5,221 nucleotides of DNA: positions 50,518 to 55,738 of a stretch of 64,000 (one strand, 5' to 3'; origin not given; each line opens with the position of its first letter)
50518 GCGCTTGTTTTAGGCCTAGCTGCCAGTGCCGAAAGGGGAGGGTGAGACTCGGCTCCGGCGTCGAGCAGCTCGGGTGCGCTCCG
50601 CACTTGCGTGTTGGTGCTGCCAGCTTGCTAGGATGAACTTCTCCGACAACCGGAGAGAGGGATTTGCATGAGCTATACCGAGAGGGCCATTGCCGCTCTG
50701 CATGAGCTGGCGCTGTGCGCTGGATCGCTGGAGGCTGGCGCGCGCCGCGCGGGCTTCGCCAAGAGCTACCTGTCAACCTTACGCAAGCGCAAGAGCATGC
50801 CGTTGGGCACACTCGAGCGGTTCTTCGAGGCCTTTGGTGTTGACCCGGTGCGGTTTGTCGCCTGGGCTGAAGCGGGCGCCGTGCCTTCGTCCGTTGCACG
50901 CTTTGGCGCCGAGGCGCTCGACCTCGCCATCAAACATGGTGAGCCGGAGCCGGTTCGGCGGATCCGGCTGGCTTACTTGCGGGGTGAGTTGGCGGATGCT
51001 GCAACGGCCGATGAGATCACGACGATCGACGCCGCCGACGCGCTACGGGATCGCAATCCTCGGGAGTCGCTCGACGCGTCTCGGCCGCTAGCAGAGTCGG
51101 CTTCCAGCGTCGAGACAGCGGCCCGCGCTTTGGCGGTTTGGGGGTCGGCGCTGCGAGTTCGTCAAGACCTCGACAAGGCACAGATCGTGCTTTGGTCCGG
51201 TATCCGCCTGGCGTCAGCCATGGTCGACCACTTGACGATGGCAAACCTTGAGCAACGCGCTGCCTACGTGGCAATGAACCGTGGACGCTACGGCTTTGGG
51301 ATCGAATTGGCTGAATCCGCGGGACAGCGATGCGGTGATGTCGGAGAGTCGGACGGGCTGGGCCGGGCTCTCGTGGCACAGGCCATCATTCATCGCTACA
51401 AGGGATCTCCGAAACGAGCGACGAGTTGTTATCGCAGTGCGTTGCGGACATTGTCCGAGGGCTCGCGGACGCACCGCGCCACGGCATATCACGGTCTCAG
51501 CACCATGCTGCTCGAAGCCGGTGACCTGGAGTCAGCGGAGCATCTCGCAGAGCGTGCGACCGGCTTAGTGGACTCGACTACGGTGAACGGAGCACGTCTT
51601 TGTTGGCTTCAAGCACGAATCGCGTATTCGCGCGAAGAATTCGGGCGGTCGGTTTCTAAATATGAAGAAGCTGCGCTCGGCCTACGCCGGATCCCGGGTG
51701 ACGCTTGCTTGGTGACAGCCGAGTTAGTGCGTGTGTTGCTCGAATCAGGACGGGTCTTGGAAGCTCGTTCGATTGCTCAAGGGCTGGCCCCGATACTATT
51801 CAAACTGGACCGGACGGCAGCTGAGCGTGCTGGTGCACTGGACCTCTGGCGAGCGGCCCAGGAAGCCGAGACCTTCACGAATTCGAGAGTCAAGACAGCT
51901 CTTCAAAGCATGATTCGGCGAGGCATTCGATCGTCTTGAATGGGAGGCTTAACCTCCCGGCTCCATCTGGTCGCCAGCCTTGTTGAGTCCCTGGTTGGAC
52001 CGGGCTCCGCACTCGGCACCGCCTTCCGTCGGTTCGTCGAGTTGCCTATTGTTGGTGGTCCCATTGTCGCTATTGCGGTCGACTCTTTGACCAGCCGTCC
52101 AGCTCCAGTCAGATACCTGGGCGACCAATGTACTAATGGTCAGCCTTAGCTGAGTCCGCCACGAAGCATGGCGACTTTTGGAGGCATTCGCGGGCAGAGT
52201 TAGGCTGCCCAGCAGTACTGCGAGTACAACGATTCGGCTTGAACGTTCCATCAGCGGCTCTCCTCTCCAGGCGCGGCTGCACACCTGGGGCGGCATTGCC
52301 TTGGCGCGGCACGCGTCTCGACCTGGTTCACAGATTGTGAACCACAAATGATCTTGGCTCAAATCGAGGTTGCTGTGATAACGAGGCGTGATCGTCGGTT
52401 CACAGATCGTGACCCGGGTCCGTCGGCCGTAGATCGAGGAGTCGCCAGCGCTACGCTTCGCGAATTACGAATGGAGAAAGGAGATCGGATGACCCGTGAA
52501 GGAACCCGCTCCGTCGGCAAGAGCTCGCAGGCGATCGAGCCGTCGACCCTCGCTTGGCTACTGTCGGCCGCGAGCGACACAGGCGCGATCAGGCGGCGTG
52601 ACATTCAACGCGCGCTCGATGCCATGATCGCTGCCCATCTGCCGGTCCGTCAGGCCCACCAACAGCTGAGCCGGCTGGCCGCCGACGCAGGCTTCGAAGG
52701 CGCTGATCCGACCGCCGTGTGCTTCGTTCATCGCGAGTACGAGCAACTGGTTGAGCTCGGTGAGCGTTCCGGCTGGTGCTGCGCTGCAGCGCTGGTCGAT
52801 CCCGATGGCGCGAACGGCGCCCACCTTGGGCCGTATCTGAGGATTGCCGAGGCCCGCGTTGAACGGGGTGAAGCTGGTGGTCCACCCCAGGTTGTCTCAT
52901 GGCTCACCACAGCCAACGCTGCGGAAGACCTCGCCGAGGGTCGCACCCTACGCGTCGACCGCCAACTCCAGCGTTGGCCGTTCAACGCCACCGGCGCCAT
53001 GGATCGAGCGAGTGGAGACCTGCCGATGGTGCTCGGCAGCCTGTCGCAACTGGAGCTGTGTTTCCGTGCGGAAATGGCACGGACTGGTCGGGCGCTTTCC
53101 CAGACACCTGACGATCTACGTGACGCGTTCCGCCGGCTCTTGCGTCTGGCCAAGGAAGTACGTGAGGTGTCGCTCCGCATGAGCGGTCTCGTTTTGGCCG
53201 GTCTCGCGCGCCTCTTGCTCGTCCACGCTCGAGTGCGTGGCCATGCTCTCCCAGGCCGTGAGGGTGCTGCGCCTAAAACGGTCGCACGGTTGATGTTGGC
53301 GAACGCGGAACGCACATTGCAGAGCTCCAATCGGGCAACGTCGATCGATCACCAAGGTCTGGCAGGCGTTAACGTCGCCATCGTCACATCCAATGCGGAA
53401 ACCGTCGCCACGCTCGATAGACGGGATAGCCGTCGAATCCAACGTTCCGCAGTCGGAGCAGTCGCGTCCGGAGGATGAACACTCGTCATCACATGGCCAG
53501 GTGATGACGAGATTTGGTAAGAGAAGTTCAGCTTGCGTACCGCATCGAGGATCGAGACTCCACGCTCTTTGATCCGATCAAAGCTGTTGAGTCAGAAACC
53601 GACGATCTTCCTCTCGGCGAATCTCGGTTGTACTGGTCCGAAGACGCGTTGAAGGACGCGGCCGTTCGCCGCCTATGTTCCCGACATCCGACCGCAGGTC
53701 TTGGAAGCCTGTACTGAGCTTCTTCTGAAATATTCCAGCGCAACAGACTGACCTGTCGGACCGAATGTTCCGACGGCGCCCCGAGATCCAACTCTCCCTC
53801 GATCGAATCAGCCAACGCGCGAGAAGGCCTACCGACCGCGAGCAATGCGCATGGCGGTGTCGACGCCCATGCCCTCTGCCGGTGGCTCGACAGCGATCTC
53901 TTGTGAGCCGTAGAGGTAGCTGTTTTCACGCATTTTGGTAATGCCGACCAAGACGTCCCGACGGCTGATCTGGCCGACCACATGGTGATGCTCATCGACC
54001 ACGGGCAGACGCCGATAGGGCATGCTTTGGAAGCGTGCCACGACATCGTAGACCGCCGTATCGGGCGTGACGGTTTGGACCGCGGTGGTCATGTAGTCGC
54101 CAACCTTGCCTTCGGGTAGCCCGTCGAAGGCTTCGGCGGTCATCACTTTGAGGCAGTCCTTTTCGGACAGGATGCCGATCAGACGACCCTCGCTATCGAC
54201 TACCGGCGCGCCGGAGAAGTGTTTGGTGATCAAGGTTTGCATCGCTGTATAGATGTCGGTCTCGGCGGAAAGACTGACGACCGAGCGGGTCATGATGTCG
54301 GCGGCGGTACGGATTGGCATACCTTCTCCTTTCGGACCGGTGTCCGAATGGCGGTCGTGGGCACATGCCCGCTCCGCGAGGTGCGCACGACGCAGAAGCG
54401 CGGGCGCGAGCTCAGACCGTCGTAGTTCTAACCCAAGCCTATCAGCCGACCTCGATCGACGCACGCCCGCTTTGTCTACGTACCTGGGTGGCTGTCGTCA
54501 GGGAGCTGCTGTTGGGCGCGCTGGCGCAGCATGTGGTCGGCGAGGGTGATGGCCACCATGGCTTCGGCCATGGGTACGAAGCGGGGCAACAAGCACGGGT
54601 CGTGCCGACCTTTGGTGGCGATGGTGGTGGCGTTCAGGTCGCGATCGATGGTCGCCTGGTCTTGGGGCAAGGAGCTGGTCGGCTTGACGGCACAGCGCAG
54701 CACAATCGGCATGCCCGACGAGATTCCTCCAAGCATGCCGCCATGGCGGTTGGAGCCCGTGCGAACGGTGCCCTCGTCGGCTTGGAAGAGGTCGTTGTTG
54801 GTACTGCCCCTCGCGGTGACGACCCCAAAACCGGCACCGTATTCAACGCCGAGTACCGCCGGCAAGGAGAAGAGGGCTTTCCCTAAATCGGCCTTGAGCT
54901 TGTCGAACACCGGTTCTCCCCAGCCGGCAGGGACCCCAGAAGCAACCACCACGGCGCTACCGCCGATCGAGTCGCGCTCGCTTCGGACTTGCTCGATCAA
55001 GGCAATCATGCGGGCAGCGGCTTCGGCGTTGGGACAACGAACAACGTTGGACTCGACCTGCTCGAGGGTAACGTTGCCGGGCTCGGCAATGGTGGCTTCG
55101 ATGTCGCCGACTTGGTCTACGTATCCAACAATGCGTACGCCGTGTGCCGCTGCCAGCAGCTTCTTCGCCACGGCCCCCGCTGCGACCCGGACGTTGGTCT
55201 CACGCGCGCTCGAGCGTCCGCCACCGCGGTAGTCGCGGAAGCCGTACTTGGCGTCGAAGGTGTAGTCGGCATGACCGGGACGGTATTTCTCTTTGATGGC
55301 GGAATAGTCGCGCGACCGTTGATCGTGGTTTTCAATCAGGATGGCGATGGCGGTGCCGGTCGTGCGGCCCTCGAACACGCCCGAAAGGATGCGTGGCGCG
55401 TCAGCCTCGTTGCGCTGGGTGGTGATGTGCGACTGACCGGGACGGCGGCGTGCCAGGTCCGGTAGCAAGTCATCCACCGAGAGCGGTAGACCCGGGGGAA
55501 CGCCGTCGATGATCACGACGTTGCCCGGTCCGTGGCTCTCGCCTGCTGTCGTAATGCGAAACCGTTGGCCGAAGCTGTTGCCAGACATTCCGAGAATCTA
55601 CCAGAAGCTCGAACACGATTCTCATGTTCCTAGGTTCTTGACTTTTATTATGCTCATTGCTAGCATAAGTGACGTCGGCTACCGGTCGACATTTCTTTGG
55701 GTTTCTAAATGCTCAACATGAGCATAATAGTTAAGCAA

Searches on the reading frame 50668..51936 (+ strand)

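Call 37: search_protein_families(library=pfam, proteins=[window:50668-51936:+], max_evalue=0.00001)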
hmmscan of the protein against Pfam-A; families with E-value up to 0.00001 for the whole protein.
window:50668-51936:+ (423 aa): 1 family
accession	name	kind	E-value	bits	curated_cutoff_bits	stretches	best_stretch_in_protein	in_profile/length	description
PF13424.12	TPR_12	-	6.6e-08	33.1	30.1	0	192-261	3-74/77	Tetratricopeptide repeat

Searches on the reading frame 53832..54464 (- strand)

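Call 37: search_protein_families(library=pfam, proteins=[window:53832-54464:-], max_evalue=0.00001)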
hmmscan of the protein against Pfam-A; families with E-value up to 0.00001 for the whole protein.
window:53832-54464:- (211 aa): 1 family
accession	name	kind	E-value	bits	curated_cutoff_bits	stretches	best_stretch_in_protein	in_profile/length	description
PF00571.33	CBS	-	7.7e-30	103.4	24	2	55-108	2-55/57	CBS domain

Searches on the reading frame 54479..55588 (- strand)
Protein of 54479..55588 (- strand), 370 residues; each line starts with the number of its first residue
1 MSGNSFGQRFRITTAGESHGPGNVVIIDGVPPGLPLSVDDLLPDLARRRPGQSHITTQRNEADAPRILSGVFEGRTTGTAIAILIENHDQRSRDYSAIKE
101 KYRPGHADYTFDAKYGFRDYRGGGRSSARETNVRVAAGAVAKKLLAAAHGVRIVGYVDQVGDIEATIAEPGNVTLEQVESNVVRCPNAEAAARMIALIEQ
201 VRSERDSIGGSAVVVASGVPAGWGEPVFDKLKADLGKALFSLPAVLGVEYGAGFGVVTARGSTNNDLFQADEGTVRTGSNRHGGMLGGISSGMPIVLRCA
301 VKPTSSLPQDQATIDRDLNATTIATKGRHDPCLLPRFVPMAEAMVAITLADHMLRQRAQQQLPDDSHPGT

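Call 38: search_protein_families(library=pfam, proteins=[window:54479-55588:-], max_evalue=0.00001)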
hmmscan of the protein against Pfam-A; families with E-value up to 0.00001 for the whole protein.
window:54479-55588:- (370 aa): 1 family
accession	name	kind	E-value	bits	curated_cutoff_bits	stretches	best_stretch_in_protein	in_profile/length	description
PF01264.26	Chorismate_synt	-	2.4e-132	441.1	27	1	10-354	1-327/327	Chorismate synthase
